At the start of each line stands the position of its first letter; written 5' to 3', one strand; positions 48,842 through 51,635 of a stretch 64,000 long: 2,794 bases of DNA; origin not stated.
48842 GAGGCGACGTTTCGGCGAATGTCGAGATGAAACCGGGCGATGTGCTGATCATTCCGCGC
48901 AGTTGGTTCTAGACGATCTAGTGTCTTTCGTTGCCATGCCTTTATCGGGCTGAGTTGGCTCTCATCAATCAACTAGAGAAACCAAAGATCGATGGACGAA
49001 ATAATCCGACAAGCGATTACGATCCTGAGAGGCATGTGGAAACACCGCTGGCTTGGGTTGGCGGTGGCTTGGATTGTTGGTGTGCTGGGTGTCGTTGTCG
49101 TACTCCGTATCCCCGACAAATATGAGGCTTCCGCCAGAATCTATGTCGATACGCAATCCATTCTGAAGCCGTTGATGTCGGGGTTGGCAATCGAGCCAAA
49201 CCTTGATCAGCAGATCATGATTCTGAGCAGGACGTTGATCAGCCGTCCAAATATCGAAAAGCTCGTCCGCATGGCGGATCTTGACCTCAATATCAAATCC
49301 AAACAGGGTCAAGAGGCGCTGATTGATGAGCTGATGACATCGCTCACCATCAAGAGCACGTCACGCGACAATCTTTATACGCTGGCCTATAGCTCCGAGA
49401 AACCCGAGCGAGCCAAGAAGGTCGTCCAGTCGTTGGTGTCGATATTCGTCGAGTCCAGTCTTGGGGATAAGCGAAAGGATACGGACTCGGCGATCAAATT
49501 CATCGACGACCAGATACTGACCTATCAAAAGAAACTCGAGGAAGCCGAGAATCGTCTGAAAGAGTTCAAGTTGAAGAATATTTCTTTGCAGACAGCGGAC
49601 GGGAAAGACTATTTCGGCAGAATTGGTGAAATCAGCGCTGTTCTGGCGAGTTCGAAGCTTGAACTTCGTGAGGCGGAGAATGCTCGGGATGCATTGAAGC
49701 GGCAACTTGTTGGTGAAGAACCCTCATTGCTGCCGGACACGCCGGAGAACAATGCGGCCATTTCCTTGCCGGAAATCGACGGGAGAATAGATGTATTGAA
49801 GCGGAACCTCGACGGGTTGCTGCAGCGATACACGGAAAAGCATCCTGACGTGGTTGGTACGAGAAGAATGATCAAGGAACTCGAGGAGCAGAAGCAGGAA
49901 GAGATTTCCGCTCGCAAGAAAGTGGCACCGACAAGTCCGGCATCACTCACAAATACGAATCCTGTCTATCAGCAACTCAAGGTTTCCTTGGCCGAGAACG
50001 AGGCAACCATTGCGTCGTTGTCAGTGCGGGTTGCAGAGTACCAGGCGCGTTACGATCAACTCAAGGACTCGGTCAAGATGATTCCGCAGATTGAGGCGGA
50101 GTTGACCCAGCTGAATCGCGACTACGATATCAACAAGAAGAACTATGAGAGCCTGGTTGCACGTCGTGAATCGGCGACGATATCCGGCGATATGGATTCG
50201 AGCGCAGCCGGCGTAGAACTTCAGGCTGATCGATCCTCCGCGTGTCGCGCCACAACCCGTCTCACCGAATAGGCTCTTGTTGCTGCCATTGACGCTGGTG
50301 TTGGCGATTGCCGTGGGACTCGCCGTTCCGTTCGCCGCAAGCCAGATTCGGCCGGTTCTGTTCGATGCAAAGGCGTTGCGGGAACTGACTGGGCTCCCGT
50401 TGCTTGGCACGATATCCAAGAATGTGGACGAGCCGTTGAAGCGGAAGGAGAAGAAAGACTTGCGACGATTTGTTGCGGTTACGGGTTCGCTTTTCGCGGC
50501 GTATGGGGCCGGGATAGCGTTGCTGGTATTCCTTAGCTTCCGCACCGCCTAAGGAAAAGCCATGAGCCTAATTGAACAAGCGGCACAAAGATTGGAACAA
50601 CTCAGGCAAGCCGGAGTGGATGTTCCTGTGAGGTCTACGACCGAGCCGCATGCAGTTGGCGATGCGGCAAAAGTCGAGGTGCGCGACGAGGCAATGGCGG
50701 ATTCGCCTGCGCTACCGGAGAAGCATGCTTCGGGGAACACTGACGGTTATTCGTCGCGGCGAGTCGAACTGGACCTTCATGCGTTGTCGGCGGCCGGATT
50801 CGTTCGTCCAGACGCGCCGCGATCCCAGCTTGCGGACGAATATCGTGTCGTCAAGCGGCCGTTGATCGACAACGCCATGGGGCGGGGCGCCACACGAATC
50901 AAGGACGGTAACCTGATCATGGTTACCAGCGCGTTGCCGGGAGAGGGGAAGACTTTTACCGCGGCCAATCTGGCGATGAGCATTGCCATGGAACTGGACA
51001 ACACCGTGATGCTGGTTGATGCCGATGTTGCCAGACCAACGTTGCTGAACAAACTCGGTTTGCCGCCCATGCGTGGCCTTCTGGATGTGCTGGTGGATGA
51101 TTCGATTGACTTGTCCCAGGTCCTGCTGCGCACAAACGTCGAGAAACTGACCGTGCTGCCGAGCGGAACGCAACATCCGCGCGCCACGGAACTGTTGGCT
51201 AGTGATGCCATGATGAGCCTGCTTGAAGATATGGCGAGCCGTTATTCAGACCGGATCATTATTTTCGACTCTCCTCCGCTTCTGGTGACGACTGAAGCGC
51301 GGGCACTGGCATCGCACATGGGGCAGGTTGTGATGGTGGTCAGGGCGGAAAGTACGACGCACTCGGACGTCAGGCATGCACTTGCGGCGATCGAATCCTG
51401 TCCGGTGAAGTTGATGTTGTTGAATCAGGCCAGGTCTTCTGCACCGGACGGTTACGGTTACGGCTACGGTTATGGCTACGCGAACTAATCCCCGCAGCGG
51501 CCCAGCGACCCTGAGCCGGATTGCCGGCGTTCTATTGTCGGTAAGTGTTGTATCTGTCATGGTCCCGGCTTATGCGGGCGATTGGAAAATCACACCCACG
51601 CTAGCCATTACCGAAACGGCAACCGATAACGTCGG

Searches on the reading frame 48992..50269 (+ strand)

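Call 77: search_protein_families(library=pfam, proteins=[window:48992-50269:+], max_evalue=0.00001)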
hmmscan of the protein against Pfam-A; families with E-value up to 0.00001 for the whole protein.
window:48992-50269:+ (426 aa): 1 family
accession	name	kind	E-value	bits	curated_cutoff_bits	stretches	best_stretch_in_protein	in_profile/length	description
PF02706.20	Wzz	-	1.8e-08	35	25.5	1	10-92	7-88/91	Chain length determinant protein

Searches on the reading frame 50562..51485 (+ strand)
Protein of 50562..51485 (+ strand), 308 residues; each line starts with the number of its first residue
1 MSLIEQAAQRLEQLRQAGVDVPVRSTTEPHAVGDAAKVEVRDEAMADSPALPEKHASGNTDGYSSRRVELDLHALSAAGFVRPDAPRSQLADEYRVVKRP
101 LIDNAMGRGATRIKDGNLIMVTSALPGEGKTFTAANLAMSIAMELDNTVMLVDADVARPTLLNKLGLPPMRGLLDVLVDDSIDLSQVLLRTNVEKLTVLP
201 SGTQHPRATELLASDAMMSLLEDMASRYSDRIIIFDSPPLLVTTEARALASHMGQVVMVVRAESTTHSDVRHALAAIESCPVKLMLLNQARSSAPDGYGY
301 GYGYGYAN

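Call 77: search_protein_families(library=pfam, proteins=[window:50562-51485:+], max_evalue=0.00001)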
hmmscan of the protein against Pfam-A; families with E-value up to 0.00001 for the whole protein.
window:50562-51485:+ (308 aa): 1 family
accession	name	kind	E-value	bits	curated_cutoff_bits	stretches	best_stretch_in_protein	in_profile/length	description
PF13614.12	AAA_31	-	5e-09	36.8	27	1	119-277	4-164/177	AAA domain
